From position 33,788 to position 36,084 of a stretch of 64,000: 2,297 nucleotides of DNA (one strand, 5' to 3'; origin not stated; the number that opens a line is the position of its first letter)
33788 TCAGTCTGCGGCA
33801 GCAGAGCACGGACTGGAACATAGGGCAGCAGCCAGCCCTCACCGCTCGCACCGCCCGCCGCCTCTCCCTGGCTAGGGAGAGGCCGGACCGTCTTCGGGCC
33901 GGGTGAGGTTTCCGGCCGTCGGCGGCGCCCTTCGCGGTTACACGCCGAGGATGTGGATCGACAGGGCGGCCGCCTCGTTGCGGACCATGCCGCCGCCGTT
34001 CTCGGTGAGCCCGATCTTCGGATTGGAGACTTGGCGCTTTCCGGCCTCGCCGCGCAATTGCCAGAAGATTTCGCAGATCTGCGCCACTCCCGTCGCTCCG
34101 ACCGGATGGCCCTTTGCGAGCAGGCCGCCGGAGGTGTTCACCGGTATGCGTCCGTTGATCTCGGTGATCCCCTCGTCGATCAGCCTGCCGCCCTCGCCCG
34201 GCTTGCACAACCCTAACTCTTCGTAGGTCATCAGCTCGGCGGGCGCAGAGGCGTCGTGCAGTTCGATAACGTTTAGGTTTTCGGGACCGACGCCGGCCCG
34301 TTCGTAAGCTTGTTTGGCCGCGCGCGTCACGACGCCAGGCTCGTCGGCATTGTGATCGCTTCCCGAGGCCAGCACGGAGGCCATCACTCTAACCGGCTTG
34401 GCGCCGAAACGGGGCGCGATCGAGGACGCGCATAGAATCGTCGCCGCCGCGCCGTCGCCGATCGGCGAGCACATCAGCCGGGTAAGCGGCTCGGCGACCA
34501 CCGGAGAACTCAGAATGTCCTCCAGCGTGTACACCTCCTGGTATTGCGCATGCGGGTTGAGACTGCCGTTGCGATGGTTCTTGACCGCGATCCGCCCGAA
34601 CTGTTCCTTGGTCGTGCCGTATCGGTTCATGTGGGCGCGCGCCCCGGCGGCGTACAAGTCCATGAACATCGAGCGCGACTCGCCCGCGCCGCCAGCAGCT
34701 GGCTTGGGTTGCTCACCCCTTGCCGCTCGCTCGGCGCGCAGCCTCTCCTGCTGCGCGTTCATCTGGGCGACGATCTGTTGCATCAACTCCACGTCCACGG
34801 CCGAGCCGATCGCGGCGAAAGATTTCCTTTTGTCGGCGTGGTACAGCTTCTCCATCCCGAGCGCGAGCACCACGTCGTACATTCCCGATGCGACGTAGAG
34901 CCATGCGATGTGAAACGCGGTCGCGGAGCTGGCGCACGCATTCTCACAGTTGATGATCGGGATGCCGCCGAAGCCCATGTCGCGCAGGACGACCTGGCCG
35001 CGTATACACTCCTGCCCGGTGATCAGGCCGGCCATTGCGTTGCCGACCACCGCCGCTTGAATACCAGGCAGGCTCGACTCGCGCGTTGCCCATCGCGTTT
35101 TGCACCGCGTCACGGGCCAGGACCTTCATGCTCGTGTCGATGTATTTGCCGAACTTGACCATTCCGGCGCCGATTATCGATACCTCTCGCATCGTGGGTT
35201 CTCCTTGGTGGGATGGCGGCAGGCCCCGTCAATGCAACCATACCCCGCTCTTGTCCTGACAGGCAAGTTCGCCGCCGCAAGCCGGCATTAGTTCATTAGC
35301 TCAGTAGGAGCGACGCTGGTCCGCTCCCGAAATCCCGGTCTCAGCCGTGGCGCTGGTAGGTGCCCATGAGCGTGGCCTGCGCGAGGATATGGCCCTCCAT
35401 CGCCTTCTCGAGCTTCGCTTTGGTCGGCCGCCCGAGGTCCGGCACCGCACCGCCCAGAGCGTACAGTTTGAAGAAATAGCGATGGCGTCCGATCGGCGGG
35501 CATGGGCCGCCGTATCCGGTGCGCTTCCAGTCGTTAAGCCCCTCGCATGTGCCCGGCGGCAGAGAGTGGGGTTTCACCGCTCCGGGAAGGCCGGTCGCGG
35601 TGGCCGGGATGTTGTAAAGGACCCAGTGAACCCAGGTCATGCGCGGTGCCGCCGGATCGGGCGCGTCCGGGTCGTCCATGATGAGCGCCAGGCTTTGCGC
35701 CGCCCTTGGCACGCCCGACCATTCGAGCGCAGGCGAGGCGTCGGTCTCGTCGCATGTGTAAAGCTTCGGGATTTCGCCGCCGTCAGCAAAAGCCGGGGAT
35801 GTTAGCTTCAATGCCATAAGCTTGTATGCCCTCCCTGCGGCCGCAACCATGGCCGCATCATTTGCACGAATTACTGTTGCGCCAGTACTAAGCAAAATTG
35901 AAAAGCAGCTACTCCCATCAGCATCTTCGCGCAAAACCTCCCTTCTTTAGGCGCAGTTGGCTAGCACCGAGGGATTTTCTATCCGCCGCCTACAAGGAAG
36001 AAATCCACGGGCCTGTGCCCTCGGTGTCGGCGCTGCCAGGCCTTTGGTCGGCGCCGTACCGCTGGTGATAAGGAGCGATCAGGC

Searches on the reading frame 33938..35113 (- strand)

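Call 33: search_protein_families(library=pfam, proteins=[window:33938-35113:-], max_evalue=0.01)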
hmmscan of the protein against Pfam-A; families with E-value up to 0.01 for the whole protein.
window:33938-35113:- (391 aa): 6 families
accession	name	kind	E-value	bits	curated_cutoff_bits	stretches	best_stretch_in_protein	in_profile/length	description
PF22691.2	Thiolase_C_1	-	5e-40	137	28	1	262-383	20-140/144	Thiolase C-terminal domain-like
PF00108.29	Thiolase_N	-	1.5e-14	54.4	26.4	1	19-230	46-259/260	Thiolase, N-terminal domain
PF02803.24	Thiolase_C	-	2.6e-09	37.2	27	1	263-364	25-108/123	Thiolase, C-terminal domain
PF00109.32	ketoacyl-synt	-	1.8e-05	24.9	20.8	1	52-105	166-218/252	Beta-ketoacyl synthase, N-terminal domain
PF08545.16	ACP_syn_III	-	0.0002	21.6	24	0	56-90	3-37/80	3-Oxoacyl-[acyl-carrier-protein (ACP)] synthase III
PF02801.28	Ketoacyl-synt_C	-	0.0024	18.3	20.8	0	256-292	21-57/119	Beta-ketoacyl synthase, C-terminal domain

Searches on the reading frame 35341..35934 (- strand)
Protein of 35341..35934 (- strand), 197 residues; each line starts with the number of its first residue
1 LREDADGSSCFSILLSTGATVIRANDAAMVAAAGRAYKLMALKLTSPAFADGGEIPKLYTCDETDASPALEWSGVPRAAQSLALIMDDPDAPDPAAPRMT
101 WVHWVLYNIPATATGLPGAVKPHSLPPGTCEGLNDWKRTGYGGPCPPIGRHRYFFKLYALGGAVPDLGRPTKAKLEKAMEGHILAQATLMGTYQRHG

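Call 33: search_protein_families(library=pfam, proteins=[window:35341-35934:-], max_evalue=0.01)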
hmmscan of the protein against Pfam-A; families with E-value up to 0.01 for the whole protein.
window:35341-35934:- (197 aa): 1 family
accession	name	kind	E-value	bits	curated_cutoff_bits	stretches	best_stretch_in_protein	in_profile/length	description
PF01161.25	PBP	-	6.3e-44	150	24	1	55-193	2-135/135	Phosphatidylethanolamine-binding protein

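Call 70: search_protein_families(library=ncbifam, proteins=[window:35341-35934:-], max_evalue=0.01)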
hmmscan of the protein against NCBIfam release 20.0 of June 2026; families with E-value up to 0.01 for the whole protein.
window:35341-35934:- (197 aa): 3 families
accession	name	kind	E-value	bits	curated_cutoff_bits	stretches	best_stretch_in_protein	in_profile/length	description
TIGR00481.1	TIGR00481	subfamily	3.8e-34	117.5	57.75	1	60-192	9-141/142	YbhB/YbcL family Raf kinase inhibitor-like protein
NF007330.0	PRK09818.1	equivalog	1.1e-23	84.2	277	1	40-162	20-148/183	kinase inhibitor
NF007609.0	PRK10257.1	equivalog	7.8e-20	71.1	226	1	42-190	1-154/158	kinase inhibitor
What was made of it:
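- Checked: The neighbours are a YbhB/PEBP-family gene (35341-35934) and a 302-aa zinc-ribbon ORF of unknown function (38245-39153) (calls 33, 70).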
